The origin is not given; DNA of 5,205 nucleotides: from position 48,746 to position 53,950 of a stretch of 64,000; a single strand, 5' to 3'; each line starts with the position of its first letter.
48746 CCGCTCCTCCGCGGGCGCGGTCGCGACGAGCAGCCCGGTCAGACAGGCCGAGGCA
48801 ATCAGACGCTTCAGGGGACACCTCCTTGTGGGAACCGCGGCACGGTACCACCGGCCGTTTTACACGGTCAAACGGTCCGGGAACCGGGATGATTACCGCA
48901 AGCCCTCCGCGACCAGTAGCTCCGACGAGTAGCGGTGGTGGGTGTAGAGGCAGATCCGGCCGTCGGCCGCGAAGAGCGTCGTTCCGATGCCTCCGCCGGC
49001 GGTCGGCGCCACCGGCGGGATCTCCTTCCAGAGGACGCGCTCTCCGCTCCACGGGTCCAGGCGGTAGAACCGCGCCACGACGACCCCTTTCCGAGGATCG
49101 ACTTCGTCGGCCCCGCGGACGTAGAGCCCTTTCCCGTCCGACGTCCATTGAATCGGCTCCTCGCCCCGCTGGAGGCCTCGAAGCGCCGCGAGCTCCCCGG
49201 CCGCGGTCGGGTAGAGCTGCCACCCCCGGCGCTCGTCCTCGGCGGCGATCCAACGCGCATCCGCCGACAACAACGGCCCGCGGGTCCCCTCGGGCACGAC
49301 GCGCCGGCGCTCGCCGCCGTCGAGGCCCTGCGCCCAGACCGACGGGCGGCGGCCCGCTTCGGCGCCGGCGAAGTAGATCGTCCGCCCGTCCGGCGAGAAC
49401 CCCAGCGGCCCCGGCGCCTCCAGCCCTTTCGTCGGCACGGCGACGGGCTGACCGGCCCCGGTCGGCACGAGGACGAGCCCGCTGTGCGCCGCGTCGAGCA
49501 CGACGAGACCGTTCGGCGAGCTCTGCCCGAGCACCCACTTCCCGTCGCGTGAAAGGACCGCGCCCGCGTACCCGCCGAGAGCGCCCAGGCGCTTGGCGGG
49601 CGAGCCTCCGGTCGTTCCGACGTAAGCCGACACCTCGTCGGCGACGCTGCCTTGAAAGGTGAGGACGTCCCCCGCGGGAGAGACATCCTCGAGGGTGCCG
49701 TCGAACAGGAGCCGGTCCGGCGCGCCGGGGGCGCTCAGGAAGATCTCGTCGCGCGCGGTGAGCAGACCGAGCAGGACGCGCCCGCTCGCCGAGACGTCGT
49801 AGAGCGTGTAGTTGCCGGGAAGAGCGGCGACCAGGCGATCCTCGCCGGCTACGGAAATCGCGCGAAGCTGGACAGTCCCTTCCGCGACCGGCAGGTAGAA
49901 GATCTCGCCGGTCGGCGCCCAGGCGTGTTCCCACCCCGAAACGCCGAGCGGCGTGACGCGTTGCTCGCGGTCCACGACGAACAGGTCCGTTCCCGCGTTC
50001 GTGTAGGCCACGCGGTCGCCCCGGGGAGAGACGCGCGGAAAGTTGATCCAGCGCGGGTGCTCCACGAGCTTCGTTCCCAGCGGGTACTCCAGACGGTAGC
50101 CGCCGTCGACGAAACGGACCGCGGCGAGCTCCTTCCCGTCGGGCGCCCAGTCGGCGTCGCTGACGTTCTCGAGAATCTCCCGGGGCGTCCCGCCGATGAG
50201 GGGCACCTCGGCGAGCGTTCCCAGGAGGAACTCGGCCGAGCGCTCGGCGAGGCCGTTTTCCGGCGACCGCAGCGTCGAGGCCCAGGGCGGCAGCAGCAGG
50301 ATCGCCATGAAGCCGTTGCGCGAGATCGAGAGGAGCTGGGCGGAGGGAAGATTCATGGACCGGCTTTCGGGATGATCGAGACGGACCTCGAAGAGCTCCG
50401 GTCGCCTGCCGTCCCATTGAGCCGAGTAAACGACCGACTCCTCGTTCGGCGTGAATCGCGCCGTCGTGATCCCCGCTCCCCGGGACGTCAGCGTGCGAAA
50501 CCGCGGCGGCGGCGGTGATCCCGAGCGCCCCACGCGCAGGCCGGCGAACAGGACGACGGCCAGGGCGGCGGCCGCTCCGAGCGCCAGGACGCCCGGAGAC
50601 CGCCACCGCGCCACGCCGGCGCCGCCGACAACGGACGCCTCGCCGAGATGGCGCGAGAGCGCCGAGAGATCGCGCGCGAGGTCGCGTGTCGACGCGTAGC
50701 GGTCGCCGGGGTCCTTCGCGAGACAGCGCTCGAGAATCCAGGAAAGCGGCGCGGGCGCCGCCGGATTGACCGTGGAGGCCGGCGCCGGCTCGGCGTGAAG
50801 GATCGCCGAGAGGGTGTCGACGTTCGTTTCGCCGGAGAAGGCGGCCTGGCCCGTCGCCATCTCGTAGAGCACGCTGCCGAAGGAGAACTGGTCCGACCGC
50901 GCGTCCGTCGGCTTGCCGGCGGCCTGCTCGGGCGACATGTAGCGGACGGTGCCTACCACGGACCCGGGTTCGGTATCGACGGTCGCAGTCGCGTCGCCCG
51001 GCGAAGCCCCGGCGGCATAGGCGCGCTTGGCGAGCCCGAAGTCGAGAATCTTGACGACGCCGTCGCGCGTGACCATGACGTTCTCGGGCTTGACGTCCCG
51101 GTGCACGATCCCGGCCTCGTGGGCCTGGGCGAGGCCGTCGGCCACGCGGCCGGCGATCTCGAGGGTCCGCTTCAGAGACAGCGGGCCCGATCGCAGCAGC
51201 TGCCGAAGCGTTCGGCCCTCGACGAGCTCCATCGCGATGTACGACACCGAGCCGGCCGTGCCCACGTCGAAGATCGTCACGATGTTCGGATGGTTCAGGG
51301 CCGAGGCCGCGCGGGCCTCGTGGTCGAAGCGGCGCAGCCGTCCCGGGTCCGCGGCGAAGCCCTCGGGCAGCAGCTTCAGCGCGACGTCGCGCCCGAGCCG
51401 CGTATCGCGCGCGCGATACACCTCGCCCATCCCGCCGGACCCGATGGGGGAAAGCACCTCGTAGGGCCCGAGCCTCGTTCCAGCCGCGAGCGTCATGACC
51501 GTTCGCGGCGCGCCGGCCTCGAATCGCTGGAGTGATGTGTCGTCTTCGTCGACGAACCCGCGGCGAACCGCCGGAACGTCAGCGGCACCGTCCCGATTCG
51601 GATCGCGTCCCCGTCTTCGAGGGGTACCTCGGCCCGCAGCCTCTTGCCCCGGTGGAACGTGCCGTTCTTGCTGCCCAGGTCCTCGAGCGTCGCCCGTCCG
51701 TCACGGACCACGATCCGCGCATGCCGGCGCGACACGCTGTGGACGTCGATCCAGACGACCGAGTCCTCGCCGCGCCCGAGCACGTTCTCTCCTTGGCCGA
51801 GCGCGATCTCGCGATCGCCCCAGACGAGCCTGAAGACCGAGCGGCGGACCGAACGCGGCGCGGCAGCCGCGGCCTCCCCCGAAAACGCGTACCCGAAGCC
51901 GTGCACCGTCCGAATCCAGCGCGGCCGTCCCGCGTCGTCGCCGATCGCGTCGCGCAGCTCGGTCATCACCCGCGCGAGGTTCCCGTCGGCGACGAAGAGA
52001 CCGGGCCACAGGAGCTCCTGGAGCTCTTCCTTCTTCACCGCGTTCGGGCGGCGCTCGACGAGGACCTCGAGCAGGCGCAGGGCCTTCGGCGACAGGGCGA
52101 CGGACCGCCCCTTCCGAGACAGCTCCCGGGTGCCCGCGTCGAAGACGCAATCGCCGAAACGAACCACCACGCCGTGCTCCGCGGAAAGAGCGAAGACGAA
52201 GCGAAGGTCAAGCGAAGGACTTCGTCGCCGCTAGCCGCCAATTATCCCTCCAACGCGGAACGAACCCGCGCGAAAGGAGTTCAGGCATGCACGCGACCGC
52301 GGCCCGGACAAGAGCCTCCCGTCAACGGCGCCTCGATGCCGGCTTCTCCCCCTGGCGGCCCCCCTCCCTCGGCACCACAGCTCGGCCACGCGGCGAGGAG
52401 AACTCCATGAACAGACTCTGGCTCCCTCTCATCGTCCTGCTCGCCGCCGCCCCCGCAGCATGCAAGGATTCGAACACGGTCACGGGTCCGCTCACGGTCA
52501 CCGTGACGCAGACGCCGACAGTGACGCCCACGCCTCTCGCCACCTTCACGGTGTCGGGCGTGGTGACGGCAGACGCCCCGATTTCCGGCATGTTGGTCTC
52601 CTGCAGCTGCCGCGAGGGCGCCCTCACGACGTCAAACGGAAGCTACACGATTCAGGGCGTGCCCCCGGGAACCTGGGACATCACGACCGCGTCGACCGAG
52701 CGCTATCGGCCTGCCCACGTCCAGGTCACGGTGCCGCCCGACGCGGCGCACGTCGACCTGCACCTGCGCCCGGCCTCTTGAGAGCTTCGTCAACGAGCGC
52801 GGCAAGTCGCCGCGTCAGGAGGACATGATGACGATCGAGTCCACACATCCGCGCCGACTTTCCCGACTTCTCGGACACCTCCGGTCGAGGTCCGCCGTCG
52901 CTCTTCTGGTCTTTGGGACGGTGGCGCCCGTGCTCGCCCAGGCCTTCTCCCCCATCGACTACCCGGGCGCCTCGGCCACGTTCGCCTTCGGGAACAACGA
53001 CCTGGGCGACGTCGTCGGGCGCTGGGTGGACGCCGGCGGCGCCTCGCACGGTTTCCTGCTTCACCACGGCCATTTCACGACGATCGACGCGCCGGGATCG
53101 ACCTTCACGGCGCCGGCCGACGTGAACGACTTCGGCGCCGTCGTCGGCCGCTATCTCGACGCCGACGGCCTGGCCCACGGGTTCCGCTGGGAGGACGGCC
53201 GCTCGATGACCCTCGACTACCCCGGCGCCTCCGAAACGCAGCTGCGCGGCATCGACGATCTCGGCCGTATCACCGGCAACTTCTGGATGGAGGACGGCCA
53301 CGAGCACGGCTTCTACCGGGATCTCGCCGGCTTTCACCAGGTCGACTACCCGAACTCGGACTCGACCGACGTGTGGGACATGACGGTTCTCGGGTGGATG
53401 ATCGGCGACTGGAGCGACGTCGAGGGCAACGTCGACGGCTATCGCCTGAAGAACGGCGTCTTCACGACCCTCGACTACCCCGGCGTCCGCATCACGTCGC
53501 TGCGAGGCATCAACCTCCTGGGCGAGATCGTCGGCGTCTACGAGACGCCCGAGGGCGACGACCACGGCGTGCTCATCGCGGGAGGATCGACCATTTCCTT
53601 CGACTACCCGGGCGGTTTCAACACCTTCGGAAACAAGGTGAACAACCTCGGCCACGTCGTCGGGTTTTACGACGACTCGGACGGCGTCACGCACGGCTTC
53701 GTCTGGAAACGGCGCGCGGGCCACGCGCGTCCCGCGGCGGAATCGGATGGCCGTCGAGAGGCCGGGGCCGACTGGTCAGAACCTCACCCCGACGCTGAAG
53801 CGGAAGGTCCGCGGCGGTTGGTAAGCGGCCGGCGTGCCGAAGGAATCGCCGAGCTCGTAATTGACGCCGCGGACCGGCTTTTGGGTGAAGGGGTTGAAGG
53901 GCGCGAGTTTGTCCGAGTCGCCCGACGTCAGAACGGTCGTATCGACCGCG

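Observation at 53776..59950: Translationally coupled wHTH-FHA regulator -> TolB-propeller Ser/Thr kinase -> TonB-dependent-receptor-like OMP: a possible kinase-based trans-envelope signalling module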

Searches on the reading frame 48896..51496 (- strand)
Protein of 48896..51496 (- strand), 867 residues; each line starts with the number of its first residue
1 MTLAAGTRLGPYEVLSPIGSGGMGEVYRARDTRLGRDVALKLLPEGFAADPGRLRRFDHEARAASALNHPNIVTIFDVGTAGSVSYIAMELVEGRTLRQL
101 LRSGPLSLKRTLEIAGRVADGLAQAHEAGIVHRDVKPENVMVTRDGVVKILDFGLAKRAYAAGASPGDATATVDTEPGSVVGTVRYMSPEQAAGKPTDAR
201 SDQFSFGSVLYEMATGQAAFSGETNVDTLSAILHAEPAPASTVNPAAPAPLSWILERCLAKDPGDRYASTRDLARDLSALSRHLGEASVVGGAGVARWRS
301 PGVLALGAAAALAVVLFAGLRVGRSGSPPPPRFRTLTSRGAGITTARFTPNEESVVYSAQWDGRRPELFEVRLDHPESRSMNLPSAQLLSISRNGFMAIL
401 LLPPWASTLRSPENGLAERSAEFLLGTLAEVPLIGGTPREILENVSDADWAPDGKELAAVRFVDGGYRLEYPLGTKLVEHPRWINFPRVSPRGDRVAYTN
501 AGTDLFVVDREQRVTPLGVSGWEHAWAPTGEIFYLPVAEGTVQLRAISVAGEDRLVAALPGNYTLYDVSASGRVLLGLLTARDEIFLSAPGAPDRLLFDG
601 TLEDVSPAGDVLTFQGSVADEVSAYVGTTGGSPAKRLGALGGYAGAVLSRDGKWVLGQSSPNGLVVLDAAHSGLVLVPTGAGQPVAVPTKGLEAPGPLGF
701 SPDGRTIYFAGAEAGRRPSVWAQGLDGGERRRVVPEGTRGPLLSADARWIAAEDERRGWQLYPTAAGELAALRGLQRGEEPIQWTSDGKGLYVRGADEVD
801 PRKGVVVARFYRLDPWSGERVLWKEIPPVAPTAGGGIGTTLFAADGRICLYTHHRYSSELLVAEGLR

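Call 10: search_protein_families(library=pfam, proteins=[window:48896-51496:-], max_evalue=0.01)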
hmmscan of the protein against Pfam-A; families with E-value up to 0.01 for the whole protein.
window:48896-51496:- (867 aa): 5 families
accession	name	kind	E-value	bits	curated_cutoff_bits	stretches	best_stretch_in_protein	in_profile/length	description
PF00069.31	Pkinase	-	8.8e-47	160.1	31.7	1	12-269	1-254/263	Protein kinase domain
PF07714.23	PK_Tyr_Ser-Thr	-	1.6e-34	119.8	23.1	1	15-267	4-249/258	Protein tyrosine and serine/threonine kinase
PF01636.29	APH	-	9e-10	39.1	23.2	2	15-127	2-109/239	Phosphotransferase enzyme family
PF03109.22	ABC1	-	1.2e-05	25.1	22.9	1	84-158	142-216/244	ABC1 atypical kinase-like domain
PF07676.18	PD40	-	0.00014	22.1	20.9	0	700-710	16-26/38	WD40-like Beta Propeller Repeat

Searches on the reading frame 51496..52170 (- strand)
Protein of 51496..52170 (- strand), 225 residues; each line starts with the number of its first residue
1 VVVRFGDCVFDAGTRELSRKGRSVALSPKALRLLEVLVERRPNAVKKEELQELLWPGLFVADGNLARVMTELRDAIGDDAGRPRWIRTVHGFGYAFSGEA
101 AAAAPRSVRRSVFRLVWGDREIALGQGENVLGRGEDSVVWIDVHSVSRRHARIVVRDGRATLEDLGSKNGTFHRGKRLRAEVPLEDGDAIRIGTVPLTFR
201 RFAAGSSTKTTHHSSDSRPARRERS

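Call 10: search_protein_families(library=pfam, proteins=[window:51496-52170:-], max_evalue=0.01)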
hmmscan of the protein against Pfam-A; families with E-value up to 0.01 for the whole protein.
window:51496-52170:- (225 aa): 3 families
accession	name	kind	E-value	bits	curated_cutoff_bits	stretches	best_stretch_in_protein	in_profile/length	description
PF00498.31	FHA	-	8.8e-18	65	20.7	1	130-193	2-67/67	FHA domain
PF00486.34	Trans_reg_C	-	4.5e-15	55.9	26.2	1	21-96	1-77/77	Transcriptional regulatory protein, C terminal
PF16697.10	Yop-YscD_cpl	-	2.3e-10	41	33.2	1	121-200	11-91/94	Inner membrane component of T3SS, cytoplasmic domain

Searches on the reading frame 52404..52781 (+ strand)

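Call 10: search_protein_families(library=pfam, proteins=[window:52404-52781:+], max_evalue=0.01)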
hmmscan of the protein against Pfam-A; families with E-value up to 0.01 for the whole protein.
window:52404-52781:+ (125 aa): 2 families
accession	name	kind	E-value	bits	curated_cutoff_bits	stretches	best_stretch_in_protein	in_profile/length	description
PF13620.12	CarboxypepD_reg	-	3.8e-09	37.2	32.3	1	49-120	1-80/82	Carboxypeptidase regulatory-like domain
PF13715.12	CarbopepD_reg_2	-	0.0011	19.4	32.2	1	50-114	1-68/88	CarboxypepD_reg-like domain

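Call 18: search_protein_families(library=ncbifam, proteins=[window:52407-52781:+], max_evalue=0.01)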
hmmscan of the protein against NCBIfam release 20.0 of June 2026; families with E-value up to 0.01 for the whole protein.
window:52407-52781:+ (124 aa): 2 families
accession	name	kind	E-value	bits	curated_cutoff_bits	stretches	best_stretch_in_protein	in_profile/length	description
NF052345.1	S_layer_anammox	exception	6.7e-10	37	1400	1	16-120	1283-1391/1596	Kustd1514 family S-layer glycoprotein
TIGR02422.1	protocat_beta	equivalog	0.0076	16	296.4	1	72-109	112-148/220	protocatechuate 3,4-dioxygenase subunit beta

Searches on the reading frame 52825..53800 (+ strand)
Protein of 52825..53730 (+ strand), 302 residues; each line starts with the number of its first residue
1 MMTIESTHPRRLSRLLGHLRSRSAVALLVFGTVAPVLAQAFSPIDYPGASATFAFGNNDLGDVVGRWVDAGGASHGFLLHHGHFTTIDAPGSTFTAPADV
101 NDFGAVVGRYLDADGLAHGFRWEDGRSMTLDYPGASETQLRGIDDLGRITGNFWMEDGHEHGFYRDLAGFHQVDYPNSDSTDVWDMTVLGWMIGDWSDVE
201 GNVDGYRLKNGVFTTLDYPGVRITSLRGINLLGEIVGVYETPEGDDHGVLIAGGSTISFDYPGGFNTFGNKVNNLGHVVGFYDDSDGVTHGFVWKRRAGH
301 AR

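Call 10: search_protein_families(library=pfam, proteins=[window:52825-53800:+], max_evalue=0.01)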
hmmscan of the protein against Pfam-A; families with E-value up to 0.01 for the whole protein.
window:52825-53800:+ (325 aa): 0 families

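Call 18: search_protein_families(library=ncbifam, proteins=[window:52825-53730:+], max_evalue=0.01)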
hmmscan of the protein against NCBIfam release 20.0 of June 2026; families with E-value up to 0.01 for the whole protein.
window:52825-53730:+ (302 aa): 1 family
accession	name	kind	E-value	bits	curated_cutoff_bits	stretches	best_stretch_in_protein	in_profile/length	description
TIGR02913.1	HAF_rpt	repeat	6.4e-19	67.6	22.65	2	272-295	4-27/39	HAF repeat protein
